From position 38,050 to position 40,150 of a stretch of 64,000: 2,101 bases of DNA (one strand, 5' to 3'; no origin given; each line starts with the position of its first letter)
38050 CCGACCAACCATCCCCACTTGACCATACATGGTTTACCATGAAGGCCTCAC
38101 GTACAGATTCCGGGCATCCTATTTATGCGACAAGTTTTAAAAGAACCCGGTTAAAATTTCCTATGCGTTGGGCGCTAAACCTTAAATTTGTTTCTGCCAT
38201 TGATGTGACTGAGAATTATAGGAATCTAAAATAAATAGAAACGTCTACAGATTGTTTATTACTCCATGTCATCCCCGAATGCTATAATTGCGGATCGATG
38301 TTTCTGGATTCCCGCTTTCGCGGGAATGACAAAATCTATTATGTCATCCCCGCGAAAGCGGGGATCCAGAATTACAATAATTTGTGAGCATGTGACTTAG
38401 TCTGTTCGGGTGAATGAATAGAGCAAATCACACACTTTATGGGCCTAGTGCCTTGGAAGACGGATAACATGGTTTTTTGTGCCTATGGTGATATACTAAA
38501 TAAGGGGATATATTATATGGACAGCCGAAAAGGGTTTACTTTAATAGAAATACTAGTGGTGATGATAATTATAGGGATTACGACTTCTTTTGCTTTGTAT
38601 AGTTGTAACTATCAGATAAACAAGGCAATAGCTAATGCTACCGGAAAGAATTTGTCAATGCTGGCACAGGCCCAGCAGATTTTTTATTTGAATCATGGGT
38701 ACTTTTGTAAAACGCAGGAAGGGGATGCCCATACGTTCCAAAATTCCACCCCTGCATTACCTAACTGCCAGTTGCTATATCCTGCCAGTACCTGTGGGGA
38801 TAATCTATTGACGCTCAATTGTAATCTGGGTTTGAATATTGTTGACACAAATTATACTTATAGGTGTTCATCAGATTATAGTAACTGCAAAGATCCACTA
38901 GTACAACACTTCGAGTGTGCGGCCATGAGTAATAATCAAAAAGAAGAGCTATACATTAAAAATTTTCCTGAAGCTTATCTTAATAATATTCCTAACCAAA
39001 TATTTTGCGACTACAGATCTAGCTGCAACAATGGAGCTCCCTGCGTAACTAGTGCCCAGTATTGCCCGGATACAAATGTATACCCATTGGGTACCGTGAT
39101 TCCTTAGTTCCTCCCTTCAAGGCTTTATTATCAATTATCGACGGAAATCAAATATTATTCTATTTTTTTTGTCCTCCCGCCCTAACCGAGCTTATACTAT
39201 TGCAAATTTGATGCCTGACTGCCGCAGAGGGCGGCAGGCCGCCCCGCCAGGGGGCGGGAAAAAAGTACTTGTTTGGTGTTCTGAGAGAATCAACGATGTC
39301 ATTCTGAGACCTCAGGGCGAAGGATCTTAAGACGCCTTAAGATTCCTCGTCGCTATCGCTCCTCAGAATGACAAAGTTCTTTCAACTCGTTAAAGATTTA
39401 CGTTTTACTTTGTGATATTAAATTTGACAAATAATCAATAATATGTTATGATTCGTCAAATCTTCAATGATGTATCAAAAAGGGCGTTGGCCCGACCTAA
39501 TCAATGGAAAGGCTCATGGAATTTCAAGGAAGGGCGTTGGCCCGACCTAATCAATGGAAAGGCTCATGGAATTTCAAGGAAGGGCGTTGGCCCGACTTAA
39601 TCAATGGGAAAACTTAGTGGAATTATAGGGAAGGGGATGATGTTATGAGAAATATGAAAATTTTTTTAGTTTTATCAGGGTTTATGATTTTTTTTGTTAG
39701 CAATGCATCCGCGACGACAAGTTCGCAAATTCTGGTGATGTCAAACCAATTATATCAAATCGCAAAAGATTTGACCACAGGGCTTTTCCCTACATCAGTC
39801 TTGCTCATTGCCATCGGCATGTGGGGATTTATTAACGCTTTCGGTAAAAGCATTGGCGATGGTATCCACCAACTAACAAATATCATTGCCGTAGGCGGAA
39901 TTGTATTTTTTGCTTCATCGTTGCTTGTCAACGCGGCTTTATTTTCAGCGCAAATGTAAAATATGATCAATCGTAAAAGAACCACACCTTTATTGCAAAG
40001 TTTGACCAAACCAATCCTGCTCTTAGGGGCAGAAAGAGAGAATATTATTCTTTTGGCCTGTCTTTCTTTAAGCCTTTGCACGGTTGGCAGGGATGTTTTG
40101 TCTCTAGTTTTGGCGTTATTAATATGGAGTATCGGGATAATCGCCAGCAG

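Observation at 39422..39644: Consensus promoter bracketed by an inverted repeat, then three 50-bp tandem repeats forming the whole leader of the T4SS operon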

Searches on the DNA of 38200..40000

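Call 21: search_rna_families(source=window, start=38200, end=40000, threshold=evalue, max_evalue=10, show_alignments=3)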
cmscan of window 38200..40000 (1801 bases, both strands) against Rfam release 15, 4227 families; matches with E-value up to 10: 19.
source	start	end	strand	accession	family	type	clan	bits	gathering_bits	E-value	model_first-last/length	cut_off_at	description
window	38301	38372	-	RF03604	mir-5728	Gene; miRNA;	-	39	100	1.2e-05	1-84/84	no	mir-5728 microRNA precursor family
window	38301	38372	+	RF03604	mir-5728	Gene; miRNA;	-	36.4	100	5.7e-05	1-84/84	no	mir-5728 microRNA precursor family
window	38304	38369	-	RF04251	MIR5070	Gene; miRNA;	CL00139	32.7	100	0.0007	1-116/116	no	MIR5070 microRNA precursor family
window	38302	38371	+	RF04206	MIR9555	Gene; miRNA;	-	32.7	119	0.0017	1-137/137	no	MIR9555 microRNA precursor family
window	38302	38371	-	RF04206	MIR9555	Gene; miRNA;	-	31.5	119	0.0033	1-137/137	no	MIR9555 microRNA precursor family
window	38298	38375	-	RF03733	mir-BART14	Gene; miRNA;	-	31.2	90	0.00075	1-78/78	no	mir-BART14 microRNA precursor family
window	38301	38372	+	RF03861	mir-4484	Gene; miRNA;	-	29.9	90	0.0081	1-89/89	no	mir-4484 microRNA precursor family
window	38326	38385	+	RF02748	FtrB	Gene; sRNA;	-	28.8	66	0.038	1-115/115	no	Francisella sRNA B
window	38283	38347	-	RF02748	FtrB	Gene; sRNA;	-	27.7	66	0.067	1-115/115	no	Francisella sRNA B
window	38283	38387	-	RF02625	WsnRNA46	Gene; sRNA;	-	26.6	65.3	0.013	1-151/151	no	Wolbachia sRNA 46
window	38305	38368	-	RF03989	mir-7950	Gene; miRNA;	-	21.8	82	0.24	1-59/59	no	mir-7950 microRNA precursor family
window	38305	38408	-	RF02954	DUF3577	Cis-reg;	-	21.2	42.6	0.5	1-105/105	no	DUF3577 RNA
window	38318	38355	-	RF00610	SNORD110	Gene; snRNA; snoRNA; CD-box;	CL00076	19.2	64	1.3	1-71/71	no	Small nucleolar RNA SNORD110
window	38305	38367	-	RF04233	mir-680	Gene; miRNA;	-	19.1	104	2.3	1-101/101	no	mir-680 microRNA precursor family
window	38916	38977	+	RF00132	snoR24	Gene; snRNA; snoRNA; CD-box;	-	18.2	38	6.3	1-92/92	no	Small nucleolar RNA R24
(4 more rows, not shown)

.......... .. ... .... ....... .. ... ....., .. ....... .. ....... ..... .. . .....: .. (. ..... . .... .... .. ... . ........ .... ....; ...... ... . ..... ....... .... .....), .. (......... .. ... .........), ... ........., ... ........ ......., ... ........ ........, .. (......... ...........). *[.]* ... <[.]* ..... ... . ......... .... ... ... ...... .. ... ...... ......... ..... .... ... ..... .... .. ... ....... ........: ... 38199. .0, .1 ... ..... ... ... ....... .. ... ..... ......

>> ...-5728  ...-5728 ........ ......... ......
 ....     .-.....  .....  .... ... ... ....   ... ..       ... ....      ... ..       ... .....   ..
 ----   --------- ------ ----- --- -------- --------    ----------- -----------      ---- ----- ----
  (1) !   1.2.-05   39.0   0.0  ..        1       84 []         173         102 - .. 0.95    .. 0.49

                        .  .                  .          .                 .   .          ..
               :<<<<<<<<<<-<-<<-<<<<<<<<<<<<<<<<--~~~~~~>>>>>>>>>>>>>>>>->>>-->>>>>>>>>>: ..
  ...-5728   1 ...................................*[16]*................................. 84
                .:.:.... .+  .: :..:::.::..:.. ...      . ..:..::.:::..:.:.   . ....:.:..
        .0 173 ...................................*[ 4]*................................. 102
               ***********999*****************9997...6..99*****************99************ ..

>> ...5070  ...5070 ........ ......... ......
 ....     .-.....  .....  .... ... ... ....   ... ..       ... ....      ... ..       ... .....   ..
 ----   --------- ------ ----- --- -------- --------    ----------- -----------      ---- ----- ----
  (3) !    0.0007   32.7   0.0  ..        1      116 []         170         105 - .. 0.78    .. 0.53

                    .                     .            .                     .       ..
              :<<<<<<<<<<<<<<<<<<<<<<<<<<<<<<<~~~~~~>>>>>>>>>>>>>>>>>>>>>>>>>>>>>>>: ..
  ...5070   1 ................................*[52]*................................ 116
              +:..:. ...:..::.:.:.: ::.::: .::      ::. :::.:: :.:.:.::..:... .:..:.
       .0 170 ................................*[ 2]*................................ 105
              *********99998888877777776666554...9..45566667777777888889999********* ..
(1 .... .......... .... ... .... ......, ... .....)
